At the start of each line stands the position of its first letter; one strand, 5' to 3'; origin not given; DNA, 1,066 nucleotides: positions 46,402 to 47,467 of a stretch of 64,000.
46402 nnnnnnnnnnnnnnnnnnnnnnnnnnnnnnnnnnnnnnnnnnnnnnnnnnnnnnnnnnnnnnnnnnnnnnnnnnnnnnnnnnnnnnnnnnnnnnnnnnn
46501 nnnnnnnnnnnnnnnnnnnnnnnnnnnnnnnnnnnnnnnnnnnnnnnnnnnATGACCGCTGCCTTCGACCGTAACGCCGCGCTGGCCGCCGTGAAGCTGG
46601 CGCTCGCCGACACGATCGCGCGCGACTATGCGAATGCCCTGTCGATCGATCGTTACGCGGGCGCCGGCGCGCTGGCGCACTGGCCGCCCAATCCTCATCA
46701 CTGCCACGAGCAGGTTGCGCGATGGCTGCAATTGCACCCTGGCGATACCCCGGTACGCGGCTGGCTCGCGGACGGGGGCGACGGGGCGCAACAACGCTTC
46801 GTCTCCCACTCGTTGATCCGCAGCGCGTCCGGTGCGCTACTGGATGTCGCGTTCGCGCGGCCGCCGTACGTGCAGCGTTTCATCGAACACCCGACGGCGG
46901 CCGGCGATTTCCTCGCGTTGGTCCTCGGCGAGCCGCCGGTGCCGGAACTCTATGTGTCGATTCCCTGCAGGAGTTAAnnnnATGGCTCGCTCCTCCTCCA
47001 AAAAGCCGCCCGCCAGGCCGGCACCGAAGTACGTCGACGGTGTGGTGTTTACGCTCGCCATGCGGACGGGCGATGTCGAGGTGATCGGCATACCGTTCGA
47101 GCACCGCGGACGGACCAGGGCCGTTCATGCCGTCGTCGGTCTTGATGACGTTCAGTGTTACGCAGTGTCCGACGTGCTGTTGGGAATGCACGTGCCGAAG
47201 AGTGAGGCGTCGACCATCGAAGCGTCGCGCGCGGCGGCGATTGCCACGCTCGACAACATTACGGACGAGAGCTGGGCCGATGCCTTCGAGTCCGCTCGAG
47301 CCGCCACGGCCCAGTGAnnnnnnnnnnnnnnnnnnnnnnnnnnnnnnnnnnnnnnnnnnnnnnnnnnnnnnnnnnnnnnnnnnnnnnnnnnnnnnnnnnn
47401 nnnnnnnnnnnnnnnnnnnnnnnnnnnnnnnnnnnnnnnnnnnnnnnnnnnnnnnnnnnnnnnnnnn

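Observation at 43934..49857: Twelve-gene same-strand operon of small unknown proteins terminating in a 612-aa tyrosine recombinase, immediately after a Phd-VapC module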

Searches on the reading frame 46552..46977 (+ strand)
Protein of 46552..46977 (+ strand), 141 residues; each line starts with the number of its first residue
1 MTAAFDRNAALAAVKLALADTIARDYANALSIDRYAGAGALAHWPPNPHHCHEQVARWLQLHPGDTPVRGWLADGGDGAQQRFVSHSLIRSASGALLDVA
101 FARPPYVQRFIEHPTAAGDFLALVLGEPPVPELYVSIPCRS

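Call 4: search_protein_families(library=pfam, proteins=[window:46552-46977:+], max_evalue=0.1)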
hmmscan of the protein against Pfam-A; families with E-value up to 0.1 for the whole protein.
window:46552-46977:+ (141 aa): 0 families

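Call 11: search_protein_families(library=ncbifam, proteins=[window:46552-46977:+], max_evalue=1)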
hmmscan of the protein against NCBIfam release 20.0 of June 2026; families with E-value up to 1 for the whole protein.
window:46552-46977:+ (141 aa): 1 family
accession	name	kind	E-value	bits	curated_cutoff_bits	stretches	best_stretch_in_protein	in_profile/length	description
TIGR00095.1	TIGR00095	equivalog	0.16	11.6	117.5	1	12-42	37-67/194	16S rRNA (guanine(966)-N(2))-methyltransferase RsmD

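Call 15: search_protein_families(library=phrogs, proteins=[window:46552-46977:+], max_evalue=0.1)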
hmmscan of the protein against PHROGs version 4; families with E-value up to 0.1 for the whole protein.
window:46552-46977:+ (141 aa): 0 families

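Call 16: search_protein_families(library=padloc, proteins=[window:46552-46977:+], max_evalue=0.1)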
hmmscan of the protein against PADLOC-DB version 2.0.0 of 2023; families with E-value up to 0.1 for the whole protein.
window:46552-46977:+ (141 aa): 0 families

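Call 59: search_dna_similar(query=window:46552-46977:+, collection=plasmids, mode=protein, rows=spread, max_rows=15, max_evalue=0.001)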
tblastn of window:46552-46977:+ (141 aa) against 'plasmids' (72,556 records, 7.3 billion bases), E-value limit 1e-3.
Records with a match: 30; places in all: 30; records where one place covers at least 80% of the query: 16.
Best place of each record, by identity: >=99% 1; 95-99% 1; 80-90% 8; 60-80% 1; <60% 19.
By first word of the organism name: Burkholderia 19; Paraburkholderia 7; Rhizobium 2; Caballeronia 1; Ralstonia 1.
By predicted mobility (MOB-suite, as given by PLSDB): conjugative 14; non-mobilizable 13; mobilizable 3.
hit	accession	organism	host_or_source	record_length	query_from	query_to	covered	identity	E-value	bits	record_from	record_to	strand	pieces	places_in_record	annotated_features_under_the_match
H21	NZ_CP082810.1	Burkholderia contaminans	Homo sapiens,Swab from tracheostomic ...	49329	1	141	100%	100.0%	1e-79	262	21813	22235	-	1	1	hypothetical protein (x2)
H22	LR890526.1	Burkholderia cepacia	Homo sapiens,catheter tip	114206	1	141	100%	87.9%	2e-71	238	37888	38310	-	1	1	record has no annotation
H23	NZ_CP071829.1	Burkholderia anthina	pure culture,RoundUp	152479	1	141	100%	87.9%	2e-71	238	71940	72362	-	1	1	hypothetical protein (x2)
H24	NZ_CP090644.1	Burkholderia contaminans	sheep,milk,milk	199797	1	141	100%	87.9%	2e-71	238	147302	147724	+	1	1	hypothetical protein (x2)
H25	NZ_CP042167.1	Burkholderia contaminans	soil,soil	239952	1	141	100%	87.9%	2e-71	238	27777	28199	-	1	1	hypothetical protein (x2)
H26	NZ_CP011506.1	Burkholderia pyrrocinia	Microbe,soil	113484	1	141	100%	65.2%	5e-49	174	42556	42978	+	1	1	hypothetical protein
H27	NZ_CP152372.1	Burkholderia ambifaria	Atractylodes lancea,rhizosphere microbe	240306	1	139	99%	57.6%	2e-42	155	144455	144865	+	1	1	hypothetical protein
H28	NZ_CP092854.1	Burkholderia contaminans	water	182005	20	138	84%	54.6%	9e-33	127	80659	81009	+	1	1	hypothetical protein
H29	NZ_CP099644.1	Paraburkholderia fungorum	Arabidopsis thaliana,pure culture,leaf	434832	37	133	69%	43.3%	7e-17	83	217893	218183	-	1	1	hypothetical protein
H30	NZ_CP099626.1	Paraburkholderia fungorum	Arabidopsis thaliana,pure culture,leaf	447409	37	133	69%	43.3%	7e-17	83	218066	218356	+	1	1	hypothetical protein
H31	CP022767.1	Ralstonia solanacearum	Solanum tuberosum,single cell,Potato ...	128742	38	135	70%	42.9%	6e-17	83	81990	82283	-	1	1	hypothetical protein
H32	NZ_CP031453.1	Burkholderia gladioli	Lagria villosa,Whole organism,Female ...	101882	50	140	65%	40.4%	2e-10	64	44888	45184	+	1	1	hypothetical protein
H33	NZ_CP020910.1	Rhizobium etli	Phaseolus vulgaris,cell culture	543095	34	139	75%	31.5%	3e-5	49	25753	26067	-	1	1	hypothetical protein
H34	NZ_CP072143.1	Rhizobium sp. L51/94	Blueberry,cell culture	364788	22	126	74%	30.6%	1e-7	57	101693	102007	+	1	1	hypothetical protein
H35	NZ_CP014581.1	Paraburkholderia phytofirmans OLGA172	-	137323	44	99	40%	42.1%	9e-5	48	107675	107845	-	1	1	hypothetical protein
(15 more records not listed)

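Call 62: find_homologous_proteins(query=window:46552-46977:+, max_evalue=0.001)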
Query window:46552-46977:+ (141 aa): 18 proteins with E <= 0.001 among 274 candidates.
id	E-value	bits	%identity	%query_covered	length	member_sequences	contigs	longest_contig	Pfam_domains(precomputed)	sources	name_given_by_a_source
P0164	2.5e-84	298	93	100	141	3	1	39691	-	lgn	-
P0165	2.5e-82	292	92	100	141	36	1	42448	-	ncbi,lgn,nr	ncbi:hypothetical protein KDW46_28230 [Burkholderia vietnamiensis]|nr:hypothetical protein [Burkhold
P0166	8.2e-79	281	89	100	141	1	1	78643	-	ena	-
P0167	5.1e-78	278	88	100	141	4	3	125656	-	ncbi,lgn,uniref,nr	ncbi:hypothetical protein [Burkholderia orbicola]|uniref:hypothetical protein n=1 Tax=Burkholderia o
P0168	1.7e-75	270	88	98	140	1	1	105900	-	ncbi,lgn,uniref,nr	ncbi:hypothetical protein [Burkholderia cenocepacia]|uniref:hypothetical protein n=1 Tax=Burkholderi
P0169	1.5e-74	267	84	100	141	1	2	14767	-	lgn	-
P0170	3.7e-60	220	76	94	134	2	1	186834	-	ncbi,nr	ncbi:hypothetical protein WI37_08375 [Burkholderia ubonensis]|nr:hypothetical protein WI37_08375 [Bu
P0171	7.2e-60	219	72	100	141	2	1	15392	-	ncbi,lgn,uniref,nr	ncbi:hypothetical protein F3J14_28280 [Burkholderia sp. Tr-862]|uniref:hypothetical protein n=1 Tax=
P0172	2.8e-53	198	67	100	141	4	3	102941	-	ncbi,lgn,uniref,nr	ncbi:hypothetical protein KDX27_31410 [Burkholderia cenocepacia]|uniref:hypothetical protein n=1 Tax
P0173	1.2e-52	196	65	100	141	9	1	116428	-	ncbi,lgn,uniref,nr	ncbi:hypothetical protein OIV57_23015 [Burkholderia pseudomallei]|uniref:hypothetical protein n=1 Ta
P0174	9.8e-47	177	62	82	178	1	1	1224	-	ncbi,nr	ncbi:hypothetical protein G3N57_35070, partial [Paraburkholderia sp. Se-20369]|nr:hypothetical prote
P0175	1.5e-41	160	64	81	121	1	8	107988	-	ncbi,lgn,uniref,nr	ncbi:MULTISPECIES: hypothetical protein [Burkholderia]|uniref:Uncharacterized protein n=1 Tax=Burkho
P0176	1.1e-40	157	54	98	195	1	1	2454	-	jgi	jgi:hypothetical protein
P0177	1.7e-40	156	59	96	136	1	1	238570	-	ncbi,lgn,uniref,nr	ncbi:hypothetical protein Bsp3421_000138 (plasmid) [Burkholderia sp. FERM BP-3421]|uniref:hypothetic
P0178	3.7e-40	155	57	96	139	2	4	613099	-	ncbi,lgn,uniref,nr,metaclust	ncbi:hypothetical protein WJ47_12355 [Burkholderia ubonensis]|uniref:Uncharacterized protein n=1 Tax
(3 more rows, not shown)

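Call 74: predict_structure(alignment_id=A3)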
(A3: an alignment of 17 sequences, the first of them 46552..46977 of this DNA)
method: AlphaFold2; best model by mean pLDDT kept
length: 141 residues; sequences in the alignment: 17
mean_pLDDT: 83.7   pTM: 0.75
mean pLDDT of the five models: 83.7, 82.1, 80.8, 75.7, 69.9
residues with pLDDT >= 90: 58; 70-90: 58; 50-70: 22; < 50: 3
segments of 3 or more residues with pLDDT < 50: none
pLDDT, mean of each block of 10 residues (from residue 1): 70 83 88 94 92 92 93 86 90 96 92 67 59 74 38
secondary structure, 60 per line:
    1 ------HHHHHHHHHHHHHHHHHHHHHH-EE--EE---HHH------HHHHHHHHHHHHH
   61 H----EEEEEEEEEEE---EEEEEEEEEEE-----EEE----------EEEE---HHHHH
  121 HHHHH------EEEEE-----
elements in order: H7-28 H48-61 E66-76 E80-90 E96-98 E109-112 H116-125 E132-136

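Call 82: search_solved_structures(query=A3, max_evalue=5)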
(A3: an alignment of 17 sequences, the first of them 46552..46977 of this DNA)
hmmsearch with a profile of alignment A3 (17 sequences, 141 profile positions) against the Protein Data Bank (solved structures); distinct sequences matched with E-value up to 5: 0.

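Call 94: fold_search(model_id=the predicted structure, library=viral)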
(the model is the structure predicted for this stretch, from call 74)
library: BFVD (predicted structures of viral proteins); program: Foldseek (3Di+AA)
matches with E <= 10: 815; with E <= 0.001: 1
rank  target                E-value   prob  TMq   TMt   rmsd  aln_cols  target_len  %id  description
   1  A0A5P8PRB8            4.8e-04  1.00  0.48  0.50   5.7       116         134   15  Uncharacterized protein [Vibrio phage phi50-12]
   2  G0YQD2                3.1e-03  1.00  0.46  0.48   6.5       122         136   15  Gp040 [Erwinia phage vB_EamP-S6]
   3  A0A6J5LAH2            5.0e-03  1.00  0.44  0.33  12.6       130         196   17  Uncharacterized protein [uncultured Caudovirales phage]
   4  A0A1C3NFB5            1.3e-02  0.97  0.43  0.35  12.9       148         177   11  (no name in the UniProt tables at hand)
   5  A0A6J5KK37            1.3e-02  0.99  0.40  0.36   5.5        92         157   15  Uncharacterized protein [uncultured Caudovirales phage]
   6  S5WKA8                1.6e-02  0.98  0.41  0.38   7.0       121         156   12  Uncharacterized protein [Pseudomonas phage PaBG]
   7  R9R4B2                1.7e-02  0.98  0.44  0.42   7.1       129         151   14  Uncharacterized protein [Vibrio phage JA-1]
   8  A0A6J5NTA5            2.1e-02  1.00  0.42  0.17   3.2        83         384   11  GIY-YIG_COG3680 domain containing protein [uncultured Caudovirales phage]
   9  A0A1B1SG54            7.6e-02  0.21  0.23  0.21  15.7       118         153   12  Uncharacterized protein [Arthrobacter phage Conboy]
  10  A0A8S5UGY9            8.1e-02  0.44  0.32  0.32   8.6       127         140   12  Uncharacterized protein [Myoviridae sp. ctshb19]
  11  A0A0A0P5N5            1.5e-01  0.10  0.23  0.15  17.4       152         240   16  Putative recombination protein [Enterobacteria phage IME_EC2]
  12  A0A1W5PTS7            1.5e-01  0.09  0.15  0.15   9.0        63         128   11  (no name in the UniProt tables at hand)
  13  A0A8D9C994            1.6e-01  0.35  0.26  0.18   8.1        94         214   13  Uncharacterized protein [uncultured marine phage]
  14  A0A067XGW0            1.6e-01  0.15  0.21  0.29   8.6        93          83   13  Uncharacterized protein [Enterococcus phage vB_Efae230P-4]
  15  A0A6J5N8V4            1.9e-01  0.51  0.22  0.17   3.9        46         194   13  Uncharacterized protein [uncultured Caudovirales phage]
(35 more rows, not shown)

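Call 96: find_encoding_contigs(protein=P0178, flank=6000, max_places=3)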
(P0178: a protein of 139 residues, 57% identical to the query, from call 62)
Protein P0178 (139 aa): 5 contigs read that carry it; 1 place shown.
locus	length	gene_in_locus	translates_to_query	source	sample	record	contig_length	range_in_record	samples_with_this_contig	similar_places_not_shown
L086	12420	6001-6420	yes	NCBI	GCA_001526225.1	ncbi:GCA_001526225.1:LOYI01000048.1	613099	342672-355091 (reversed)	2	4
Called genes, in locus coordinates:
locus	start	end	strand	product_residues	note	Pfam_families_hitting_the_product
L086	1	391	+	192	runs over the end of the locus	-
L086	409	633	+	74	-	-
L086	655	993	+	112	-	-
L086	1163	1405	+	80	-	-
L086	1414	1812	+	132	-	-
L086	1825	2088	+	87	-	-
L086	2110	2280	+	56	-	-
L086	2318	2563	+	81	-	-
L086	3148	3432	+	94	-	-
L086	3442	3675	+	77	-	-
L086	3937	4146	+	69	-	-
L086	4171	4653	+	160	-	-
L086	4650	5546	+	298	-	-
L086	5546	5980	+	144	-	-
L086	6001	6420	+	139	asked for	-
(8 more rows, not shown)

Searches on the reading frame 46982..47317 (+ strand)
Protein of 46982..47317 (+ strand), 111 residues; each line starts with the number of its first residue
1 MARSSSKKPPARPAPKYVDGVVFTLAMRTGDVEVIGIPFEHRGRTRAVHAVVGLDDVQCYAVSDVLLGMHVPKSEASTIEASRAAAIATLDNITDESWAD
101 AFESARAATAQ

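Call 6: search_protein_families(library=pfam, proteins=[window:46985-47317:+], max_evalue=0.1)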
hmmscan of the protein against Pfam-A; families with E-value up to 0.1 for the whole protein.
window:46985-47317:+ (110 aa): 0 families

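Call 11: search_protein_families(library=ncbifam, proteins=[window:46985-47317:+], max_evalue=1)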
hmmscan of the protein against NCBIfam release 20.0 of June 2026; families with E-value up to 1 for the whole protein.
window:46985-47317:+ (110 aa): 0 families

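Call 15: search_protein_families(library=phrogs, proteins=[window:46985-47317:+], max_evalue=0.1)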
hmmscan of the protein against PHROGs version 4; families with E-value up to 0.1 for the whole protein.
window:46985-47317:+ (110 aa): 1 family
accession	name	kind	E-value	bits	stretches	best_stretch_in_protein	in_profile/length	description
phrog_8925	-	unknown function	0.028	15.5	1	26-96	21-88/103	-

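Call 16: search_protein_families(library=padloc, proteins=[window:46985-47317:+], max_evalue=0.1)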
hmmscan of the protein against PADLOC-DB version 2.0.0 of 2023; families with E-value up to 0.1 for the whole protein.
window:46985-47317:+ (110 aa): 0 families

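Call 104: search_solved_structures(query=window:46982-47317:+, max_evalue=5)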
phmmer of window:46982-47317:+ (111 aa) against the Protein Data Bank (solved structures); distinct sequences matched with E-value up to 5: 6.
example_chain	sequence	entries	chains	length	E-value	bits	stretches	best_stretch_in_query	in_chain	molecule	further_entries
2qos_C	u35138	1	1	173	0.49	13.9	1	17-63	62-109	Complement component 8, gamma polypeptide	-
2ova_A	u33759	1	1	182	0.5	13.9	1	17-63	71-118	Complement component 8, gamma polypeptide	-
2ovd_A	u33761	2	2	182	0.5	13.9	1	17-63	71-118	Complement component 8, gamma polypeptide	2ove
1iw2_A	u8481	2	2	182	0.51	13.9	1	17-63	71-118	Complement Protein C8gamma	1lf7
5u8u_A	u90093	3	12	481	0.98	13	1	24-78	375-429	Dihydrolipoyl dehydrogenase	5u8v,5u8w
1lpf_A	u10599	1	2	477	0.99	12.9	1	24-78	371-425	DIHYDROLIPOAMIDE DEHYDROGENASE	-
